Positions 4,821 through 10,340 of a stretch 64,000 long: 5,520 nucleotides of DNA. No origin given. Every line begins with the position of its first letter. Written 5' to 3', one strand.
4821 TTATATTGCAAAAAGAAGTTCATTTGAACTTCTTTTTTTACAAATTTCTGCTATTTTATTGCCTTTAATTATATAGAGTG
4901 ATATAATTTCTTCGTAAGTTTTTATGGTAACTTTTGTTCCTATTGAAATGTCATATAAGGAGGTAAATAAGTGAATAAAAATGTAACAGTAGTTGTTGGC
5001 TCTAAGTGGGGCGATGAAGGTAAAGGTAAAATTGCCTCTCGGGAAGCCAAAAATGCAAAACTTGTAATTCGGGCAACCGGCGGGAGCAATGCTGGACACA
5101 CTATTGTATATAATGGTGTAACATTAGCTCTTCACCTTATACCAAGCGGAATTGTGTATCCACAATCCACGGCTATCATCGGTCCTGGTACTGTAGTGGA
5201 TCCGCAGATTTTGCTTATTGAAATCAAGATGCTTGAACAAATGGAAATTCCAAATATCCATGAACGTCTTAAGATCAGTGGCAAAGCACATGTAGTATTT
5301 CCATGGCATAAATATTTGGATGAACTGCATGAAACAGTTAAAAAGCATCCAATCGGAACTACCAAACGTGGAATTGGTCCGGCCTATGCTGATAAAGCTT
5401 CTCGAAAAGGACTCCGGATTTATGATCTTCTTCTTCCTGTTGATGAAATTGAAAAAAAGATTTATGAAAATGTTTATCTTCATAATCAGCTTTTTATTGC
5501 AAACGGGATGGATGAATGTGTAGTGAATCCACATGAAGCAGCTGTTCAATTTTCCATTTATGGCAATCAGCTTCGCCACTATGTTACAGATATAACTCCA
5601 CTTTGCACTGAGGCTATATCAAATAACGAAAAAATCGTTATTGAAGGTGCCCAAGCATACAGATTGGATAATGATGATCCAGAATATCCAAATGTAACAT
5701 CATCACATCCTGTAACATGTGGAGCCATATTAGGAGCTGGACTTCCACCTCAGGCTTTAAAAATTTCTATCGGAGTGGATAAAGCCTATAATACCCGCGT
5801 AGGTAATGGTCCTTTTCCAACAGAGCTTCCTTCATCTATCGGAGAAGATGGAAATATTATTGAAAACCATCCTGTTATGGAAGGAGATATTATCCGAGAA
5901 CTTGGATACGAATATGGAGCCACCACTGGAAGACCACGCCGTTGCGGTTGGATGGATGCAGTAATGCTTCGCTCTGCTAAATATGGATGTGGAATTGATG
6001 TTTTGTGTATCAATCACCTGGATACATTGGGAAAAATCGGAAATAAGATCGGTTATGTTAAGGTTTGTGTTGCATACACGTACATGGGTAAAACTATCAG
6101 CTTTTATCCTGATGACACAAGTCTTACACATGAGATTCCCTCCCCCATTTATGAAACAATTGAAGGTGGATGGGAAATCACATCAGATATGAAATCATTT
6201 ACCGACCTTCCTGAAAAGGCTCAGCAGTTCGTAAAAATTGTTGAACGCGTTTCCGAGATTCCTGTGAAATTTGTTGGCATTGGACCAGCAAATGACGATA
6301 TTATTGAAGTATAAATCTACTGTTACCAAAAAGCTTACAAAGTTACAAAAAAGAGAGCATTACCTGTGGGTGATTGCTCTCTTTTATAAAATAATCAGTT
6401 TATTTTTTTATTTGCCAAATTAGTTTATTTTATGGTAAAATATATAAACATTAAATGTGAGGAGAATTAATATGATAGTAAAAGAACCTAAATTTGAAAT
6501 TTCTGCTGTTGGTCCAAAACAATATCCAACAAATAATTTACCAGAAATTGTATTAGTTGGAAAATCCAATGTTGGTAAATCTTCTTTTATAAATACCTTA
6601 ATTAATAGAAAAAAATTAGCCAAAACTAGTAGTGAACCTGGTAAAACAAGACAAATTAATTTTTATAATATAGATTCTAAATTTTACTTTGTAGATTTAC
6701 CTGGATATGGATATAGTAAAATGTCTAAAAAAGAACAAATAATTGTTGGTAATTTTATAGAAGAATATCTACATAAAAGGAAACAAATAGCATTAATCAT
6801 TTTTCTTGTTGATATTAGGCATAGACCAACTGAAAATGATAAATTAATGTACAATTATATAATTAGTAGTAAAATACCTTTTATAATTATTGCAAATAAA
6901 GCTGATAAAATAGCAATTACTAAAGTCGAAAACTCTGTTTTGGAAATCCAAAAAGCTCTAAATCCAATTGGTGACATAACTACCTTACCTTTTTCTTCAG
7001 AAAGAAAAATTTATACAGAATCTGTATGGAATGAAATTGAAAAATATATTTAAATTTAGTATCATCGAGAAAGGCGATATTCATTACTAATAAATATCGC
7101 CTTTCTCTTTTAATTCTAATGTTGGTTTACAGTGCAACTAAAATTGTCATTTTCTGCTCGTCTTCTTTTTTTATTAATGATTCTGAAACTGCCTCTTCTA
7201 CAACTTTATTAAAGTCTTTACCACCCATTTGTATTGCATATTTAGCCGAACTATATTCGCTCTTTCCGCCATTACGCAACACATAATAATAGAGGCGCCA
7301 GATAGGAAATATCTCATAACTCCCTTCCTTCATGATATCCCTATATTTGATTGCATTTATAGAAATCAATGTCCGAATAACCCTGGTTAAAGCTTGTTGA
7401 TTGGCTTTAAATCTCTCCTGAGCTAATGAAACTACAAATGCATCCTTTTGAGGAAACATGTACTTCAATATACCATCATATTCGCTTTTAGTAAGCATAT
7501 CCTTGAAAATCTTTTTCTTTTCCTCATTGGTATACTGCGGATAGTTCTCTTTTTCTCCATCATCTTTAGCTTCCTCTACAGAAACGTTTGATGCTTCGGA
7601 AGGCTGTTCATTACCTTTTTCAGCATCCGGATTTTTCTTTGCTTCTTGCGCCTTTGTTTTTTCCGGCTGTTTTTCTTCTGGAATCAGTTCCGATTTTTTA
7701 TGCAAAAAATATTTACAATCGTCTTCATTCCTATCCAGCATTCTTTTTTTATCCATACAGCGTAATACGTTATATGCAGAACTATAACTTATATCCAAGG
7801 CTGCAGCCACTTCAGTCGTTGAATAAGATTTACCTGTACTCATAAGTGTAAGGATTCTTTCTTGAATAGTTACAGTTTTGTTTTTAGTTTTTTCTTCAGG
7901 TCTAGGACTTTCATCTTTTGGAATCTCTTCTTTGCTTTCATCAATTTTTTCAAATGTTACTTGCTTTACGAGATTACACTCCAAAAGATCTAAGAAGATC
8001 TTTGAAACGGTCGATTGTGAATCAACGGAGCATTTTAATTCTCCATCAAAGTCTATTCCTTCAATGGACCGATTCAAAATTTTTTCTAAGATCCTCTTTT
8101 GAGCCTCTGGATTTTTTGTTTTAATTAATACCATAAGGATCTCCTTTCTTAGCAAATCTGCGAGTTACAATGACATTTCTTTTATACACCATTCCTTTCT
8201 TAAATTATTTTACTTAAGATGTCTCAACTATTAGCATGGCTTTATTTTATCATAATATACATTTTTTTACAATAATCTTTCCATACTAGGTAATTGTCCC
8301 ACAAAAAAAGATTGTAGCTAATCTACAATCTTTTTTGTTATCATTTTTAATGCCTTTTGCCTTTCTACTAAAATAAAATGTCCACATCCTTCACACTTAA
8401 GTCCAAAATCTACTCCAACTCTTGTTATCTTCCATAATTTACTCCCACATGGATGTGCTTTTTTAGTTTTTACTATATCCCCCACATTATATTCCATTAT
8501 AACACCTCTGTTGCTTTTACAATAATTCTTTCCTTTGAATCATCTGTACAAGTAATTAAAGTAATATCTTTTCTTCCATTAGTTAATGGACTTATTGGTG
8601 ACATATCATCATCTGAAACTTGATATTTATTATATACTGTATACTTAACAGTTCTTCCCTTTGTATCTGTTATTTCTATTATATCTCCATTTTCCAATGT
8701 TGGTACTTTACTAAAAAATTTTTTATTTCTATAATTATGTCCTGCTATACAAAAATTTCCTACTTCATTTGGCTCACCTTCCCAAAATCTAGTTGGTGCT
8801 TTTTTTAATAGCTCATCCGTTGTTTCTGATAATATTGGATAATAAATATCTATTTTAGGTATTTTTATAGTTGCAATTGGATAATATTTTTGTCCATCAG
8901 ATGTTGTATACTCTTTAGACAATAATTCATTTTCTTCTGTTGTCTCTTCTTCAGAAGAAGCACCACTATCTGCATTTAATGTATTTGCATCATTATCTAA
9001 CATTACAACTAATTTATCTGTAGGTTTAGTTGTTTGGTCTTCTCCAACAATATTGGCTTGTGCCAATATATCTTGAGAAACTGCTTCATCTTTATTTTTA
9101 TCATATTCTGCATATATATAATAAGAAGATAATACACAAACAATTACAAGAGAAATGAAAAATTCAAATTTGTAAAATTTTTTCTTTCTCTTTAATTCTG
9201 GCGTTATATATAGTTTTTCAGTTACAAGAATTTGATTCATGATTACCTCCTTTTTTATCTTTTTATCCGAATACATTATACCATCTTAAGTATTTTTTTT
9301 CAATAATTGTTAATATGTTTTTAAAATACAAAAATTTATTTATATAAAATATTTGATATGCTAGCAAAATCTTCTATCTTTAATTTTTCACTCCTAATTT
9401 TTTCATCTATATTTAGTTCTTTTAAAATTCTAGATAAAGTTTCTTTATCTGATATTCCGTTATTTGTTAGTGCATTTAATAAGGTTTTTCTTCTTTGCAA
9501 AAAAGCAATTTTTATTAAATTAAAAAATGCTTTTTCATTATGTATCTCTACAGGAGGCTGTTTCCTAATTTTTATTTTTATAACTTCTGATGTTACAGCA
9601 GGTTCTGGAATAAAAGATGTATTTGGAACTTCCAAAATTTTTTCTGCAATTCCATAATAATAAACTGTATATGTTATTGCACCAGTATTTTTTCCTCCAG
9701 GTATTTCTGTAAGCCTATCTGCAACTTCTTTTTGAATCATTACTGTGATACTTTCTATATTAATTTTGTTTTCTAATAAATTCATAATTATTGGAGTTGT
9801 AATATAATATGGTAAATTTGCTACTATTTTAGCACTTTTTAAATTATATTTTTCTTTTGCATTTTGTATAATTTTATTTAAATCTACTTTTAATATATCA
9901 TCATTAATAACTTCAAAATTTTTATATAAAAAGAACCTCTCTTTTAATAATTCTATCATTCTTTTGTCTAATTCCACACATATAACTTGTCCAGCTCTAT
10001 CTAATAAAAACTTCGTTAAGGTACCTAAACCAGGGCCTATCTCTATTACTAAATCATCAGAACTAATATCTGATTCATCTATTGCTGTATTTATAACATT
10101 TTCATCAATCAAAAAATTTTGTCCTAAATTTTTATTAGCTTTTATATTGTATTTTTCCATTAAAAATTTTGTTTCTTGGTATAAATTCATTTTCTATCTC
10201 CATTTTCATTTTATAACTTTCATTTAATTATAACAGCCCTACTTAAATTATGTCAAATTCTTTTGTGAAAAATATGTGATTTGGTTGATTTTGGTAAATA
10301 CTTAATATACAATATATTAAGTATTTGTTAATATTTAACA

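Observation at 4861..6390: Foreign-composition, self-contained PurA-family (adenylosuccinate synthetase-like) cassette inserted between serS and engB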

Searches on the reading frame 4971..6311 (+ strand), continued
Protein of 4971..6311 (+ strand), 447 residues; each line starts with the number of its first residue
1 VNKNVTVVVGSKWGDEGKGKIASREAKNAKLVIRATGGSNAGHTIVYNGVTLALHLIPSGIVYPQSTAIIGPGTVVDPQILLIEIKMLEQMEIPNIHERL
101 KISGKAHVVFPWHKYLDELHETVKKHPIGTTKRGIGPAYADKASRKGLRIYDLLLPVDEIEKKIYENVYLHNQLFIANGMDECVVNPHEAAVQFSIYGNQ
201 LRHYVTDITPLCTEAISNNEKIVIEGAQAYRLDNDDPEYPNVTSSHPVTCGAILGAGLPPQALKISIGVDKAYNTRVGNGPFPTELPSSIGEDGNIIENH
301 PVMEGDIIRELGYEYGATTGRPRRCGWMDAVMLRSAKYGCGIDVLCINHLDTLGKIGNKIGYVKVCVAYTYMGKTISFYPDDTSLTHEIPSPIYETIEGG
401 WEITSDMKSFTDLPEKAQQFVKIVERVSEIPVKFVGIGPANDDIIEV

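Call 65: find_encoding_contigs(protein=P0063, flank=5000, max_places=1)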
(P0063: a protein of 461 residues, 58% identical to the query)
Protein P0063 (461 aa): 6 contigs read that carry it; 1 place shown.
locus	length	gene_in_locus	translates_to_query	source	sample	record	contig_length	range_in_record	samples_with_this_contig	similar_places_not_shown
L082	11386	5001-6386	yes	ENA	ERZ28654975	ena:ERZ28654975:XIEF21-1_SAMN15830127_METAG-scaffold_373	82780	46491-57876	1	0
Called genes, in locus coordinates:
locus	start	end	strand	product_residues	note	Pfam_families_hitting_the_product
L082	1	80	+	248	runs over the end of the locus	PF01113:DapB_N, PF05173:DapB_C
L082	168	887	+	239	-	PF09335:VTT_dom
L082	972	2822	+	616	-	PF00501:AMP-binding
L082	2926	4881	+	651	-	PF00270:DEAD (faint), PF04851:ResIII, PF17757:UvrB_inter, PF27431:UvrB_3rd, PF00271:Helicase_C, PF12344:UvrB, PF02151:UVR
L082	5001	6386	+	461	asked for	PF00709:Adenylsucc_synt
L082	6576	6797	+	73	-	PF01807:Zn_ribbon_DnaG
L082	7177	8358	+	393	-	PF08275:DNAG_N, PF01751:Toprim, PF13155:Toprim_2, PF13362:Toprim_3, PF13662:Toprim_4, PF10410:DnaB_bind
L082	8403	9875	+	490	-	PF03979:Sigma70_r1_1, PF00140:Sigma70_r1_2, PF04542:Sigma70_r2, PF04539:Sigma70_r3, PF04545:Sigma70_r4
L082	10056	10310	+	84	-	-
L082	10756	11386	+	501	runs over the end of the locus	PF00672:HAMP (weak), PF00512:HisKA, PF02518:HATPase_c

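Call 66: find_encoding_contigs(protein=P0116, flank=5000, max_places=1)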
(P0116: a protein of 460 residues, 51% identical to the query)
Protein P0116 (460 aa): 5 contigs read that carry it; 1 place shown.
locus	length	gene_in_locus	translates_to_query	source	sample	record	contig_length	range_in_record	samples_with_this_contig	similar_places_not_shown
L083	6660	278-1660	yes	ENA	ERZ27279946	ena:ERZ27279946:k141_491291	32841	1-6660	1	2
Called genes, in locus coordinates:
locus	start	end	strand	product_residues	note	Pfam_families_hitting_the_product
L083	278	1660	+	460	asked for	PF00709:Adenylsucc_synt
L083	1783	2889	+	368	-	PF07804:HipA_C (weak)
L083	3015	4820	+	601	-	PF01807:Zn_ribbon_DnaG, PF08275:DNAG_N, PF01751:Toprim, PF13155:Toprim_2, PF13362:Toprim_3, PF13662:Toprim_4, PF10410:DnaB_bind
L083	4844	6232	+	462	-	PF03979:Sigma70_r1_1, PF00140:Sigma70_r1_2, PF04542:Sigma70_r2, PF04539:Sigma70_r3, PF04545:Sigma70_r4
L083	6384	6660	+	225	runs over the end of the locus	PF00072:Response_reg, PF00486:Trans_reg_C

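Call 79: find_related_loci(query=A1, collection=viral_contigs, flank=5000)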
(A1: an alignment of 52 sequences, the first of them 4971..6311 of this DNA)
Query A1 (447 aa) in viral_contigs; peptide patterns used: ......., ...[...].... (x = any residue, [..] = any of these).
553 stretches matched a pattern; 514 encode a relative of the query (tblastn E <= 1e-3); the best 80 are kept; 80 distinct loci.
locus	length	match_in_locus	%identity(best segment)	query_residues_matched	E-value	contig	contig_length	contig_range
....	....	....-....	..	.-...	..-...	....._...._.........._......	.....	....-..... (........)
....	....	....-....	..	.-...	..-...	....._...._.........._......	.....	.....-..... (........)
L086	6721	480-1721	41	7-442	7e-101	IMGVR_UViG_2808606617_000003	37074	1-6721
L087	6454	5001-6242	41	7-442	2e-100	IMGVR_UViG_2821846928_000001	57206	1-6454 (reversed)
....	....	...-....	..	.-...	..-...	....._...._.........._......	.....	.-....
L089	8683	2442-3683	41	7-442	2e-100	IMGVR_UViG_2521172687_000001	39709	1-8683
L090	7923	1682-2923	41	7-442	7e-100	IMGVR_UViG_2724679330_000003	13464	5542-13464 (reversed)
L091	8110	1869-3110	41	7-442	7e-100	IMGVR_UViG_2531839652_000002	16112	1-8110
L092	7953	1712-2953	41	7-442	7e-100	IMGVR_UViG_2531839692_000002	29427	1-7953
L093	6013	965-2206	41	7-442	7e-100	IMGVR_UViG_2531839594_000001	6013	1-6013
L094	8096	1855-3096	41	7-442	7e-100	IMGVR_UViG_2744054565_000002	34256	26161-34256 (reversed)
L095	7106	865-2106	41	7-442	7e-100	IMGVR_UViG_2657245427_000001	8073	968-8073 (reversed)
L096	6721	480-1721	41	7-442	7e-100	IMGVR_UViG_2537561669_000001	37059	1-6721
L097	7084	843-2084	41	7-442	7e-100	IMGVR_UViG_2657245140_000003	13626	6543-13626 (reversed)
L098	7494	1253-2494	41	7-442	7e-100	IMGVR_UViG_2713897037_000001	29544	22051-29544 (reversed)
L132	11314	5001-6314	39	1-446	1e-82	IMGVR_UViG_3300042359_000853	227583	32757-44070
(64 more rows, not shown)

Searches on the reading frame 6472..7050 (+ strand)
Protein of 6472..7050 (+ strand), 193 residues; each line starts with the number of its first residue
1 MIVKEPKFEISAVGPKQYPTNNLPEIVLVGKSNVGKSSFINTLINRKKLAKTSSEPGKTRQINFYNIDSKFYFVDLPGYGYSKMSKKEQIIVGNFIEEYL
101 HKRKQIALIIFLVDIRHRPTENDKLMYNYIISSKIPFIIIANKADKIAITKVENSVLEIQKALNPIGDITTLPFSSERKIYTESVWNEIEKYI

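Call 4: search_protein_families(library=pfam, proteins=[window:6472-7050:+])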
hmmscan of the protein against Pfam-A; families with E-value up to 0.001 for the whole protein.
window:6472-7050:+ (193 aa): 10 families
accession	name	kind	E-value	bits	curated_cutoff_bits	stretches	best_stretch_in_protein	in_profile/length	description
PF01926.29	MMR_HSR1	-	4.9e-24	85.1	21.9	1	25-143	1-113/113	50S ribosome-binding GTPase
PF02421.24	FeoB_N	-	2.5e-10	40.5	27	1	25-164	2-135/156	Ferrous iron transport protein B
PF00350.29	Dynamin_N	-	7.2e-08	33.1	27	0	26-52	1-26/168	Dynamin family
PF03193.22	RsgA_GTPase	-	8.6e-08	32.6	30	1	26-79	109-168/174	RsgA GTPase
PF09439.16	SRPRB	-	1.1e-06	28.6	25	1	22-154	2-128/178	Signal recognition particle receptor beta subunit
PF00009.33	GTP_EFTU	-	2.1e-06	27.9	26.5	1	94-178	81-171/188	Elongation factor Tu GTP binding domain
PF04548.22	AIG1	-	5.2e-06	26.4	27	1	25-129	2-106/212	AIG1 family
PF08477.19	Roc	-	3.8e-05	24.3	27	0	26-57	2-33/119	Ras of Complex, Roc, domain of DAPkinase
PF00735.24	Septin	-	0.00036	20.3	26.2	0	26-61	7-42/280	Septin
PF00625.27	Guanylate_kin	-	0.00046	20.4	25.2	1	26-74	5-54/182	Guanylate kinase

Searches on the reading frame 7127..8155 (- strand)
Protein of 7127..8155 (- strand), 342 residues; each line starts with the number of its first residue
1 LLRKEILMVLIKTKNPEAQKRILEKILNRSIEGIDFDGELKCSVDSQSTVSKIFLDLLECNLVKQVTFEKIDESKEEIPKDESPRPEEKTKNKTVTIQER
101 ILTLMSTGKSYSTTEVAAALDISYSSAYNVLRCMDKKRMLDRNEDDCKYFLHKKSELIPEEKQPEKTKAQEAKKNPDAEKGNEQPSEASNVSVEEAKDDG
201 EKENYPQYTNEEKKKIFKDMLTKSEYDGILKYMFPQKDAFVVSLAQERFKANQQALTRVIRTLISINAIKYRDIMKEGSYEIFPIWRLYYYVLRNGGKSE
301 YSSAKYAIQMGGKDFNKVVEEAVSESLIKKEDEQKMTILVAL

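Call 4: search_protein_families(library=pfam, proteins=[window:7127-8155:-])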
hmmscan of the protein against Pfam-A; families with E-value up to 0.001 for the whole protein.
window:7127-8155:- (342 aa): 0 families

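Call 50: search_protein_families(library=padloc, proteins=[window:7127-8155:-], max_evalue=0.01)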
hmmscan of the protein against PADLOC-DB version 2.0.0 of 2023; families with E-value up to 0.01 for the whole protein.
window:7127-8155:- (342 aa): 2 families
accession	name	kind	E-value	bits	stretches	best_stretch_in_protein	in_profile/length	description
PDLC04005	PD-Lambda-5_A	-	0.0011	15.9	1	138-271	271-406/502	-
PDLC02976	WH_III-A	-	0.0016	17.1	1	104-178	12-81/104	-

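Call 51: search_protein_families(library=phrogs, proteins=[window:7127-8155:-], max_evalue=0.001)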
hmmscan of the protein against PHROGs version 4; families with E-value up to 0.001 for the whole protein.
window:7127-8155:- (342 aa): 0 families

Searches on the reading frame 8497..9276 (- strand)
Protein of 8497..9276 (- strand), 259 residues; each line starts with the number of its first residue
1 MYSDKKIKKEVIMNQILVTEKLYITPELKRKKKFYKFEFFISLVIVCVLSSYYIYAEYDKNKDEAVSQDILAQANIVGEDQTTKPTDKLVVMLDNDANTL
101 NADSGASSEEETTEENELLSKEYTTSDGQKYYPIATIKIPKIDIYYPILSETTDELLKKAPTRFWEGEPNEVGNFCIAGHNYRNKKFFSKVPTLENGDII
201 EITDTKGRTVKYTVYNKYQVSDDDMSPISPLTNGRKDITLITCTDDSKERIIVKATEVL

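Call 27: search_protein_families(library=pfam, proteins=[window:8497-9276:-])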
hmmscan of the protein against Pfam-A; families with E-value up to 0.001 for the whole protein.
window:8497-9276:- (259 aa): 1 family
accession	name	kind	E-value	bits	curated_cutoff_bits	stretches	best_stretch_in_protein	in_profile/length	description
PF04203.18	Sortase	-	4.7e-27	94.6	26.6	1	137-257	1-124/125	Sortase domain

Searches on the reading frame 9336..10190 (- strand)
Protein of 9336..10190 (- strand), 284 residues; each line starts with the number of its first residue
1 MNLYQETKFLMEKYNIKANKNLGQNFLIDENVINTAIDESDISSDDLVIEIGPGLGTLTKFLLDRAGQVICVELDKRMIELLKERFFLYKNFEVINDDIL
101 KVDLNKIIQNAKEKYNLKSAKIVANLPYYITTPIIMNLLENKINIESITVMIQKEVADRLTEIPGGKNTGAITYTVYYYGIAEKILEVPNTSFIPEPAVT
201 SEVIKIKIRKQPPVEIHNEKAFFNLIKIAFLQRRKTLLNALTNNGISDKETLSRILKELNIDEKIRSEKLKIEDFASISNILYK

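Call 27: search_protein_families(library=pfam, proteins=[window:9336-10190:-])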
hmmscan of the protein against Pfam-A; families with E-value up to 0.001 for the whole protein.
window:9336-10190:- (284 aa): 2 families
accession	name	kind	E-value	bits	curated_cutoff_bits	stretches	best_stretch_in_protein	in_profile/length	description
PF00398.26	RrnaAD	-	3.9e-62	210.2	24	1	17-282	3-261/263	Ribosomal RNA adenine dimethylase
PF13649.12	Methyltransf_25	-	3.9e-05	24.7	27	1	48-104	1-60/97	Methyltransferase domain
